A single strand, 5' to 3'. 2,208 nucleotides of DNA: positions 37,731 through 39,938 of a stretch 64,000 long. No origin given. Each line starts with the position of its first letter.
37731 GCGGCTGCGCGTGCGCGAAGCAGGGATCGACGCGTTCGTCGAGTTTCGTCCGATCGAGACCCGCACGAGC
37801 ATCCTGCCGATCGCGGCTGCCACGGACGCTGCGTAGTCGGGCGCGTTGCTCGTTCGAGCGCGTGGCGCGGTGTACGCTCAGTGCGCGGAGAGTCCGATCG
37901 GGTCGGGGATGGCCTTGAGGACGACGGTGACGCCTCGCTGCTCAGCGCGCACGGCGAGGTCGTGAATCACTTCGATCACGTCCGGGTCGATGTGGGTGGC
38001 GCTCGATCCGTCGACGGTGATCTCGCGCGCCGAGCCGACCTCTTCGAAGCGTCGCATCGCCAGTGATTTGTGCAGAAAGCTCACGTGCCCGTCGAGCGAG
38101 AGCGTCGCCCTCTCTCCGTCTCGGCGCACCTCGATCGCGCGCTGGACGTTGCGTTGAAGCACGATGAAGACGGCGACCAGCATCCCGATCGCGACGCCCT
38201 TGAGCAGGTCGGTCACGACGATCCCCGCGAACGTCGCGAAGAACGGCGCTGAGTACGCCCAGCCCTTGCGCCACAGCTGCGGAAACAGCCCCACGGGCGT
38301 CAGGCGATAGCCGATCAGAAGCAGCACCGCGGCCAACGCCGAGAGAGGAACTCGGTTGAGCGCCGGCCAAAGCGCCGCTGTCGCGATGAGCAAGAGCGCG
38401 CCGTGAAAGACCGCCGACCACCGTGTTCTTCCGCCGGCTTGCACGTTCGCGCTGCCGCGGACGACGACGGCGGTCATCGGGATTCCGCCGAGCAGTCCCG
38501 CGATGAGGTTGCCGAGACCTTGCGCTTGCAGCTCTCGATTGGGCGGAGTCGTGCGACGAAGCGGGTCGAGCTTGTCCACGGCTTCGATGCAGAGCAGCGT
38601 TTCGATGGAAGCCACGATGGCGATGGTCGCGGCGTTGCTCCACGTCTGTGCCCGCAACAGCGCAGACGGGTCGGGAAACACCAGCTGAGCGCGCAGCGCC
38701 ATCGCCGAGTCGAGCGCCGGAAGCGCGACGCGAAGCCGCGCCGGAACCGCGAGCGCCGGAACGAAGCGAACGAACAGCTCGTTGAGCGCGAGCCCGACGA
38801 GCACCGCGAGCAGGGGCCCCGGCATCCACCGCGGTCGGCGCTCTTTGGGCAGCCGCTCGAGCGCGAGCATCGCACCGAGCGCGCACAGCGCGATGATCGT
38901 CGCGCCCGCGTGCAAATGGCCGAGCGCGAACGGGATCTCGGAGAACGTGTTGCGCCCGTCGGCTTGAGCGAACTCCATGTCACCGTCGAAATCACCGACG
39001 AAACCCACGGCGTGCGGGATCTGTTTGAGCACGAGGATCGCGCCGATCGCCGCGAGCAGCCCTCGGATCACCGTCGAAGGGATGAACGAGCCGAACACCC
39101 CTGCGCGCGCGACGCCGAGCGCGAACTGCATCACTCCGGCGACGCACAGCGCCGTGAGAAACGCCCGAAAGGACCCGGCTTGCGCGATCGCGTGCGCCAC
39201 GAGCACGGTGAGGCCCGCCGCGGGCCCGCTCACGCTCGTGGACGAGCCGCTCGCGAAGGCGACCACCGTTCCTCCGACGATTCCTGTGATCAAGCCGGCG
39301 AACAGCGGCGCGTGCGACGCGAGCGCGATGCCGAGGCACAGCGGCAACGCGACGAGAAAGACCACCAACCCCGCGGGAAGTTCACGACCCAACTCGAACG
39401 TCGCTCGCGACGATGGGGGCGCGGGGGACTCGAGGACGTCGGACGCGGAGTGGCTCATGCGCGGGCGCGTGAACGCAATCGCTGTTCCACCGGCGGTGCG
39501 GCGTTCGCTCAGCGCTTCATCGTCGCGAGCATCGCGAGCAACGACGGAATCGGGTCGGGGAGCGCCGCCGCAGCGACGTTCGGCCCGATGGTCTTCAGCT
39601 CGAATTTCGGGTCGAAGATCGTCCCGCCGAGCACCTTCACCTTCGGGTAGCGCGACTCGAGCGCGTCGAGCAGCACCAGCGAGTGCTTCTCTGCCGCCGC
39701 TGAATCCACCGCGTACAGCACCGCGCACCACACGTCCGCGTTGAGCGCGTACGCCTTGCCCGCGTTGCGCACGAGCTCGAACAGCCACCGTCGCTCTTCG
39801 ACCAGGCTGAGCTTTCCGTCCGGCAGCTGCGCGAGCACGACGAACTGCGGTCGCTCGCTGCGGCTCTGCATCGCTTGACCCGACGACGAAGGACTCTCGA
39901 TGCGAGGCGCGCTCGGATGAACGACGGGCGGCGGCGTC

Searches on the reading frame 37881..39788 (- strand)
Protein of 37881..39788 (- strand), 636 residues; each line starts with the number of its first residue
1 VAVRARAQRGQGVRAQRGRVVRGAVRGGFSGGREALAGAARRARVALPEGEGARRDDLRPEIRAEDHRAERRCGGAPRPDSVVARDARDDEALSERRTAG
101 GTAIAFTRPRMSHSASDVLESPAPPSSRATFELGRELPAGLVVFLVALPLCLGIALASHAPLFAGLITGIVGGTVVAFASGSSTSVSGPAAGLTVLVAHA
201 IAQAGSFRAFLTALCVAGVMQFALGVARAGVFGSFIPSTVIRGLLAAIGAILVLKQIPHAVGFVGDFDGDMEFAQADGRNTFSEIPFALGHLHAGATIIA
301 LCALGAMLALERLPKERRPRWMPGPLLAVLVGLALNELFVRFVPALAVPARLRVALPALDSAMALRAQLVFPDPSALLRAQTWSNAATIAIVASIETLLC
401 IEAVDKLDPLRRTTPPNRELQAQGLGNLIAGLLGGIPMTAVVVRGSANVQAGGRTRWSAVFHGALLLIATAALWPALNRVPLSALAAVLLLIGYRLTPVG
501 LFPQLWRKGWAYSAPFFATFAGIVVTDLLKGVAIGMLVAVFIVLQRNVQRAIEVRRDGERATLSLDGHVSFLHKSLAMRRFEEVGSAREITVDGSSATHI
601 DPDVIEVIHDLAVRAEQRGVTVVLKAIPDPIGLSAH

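Call 35: search_protein_families(library=pfam, proteins=[window:37881-39788:-], max_evalue=0.001)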
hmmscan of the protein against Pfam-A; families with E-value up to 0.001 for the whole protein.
window:37881-39788:- (636 aa): 2 families
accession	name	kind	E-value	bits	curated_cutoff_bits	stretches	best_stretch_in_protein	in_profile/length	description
PF00916.26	Sulfate_transp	-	7.6e-51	173.5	23.2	1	135-507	3-368/380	Sulfate permease family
PF16983.11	MFS_MOT1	-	5.5e-06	27.1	30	1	413-496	26-111/111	Molybdate transporter of MFS superfamily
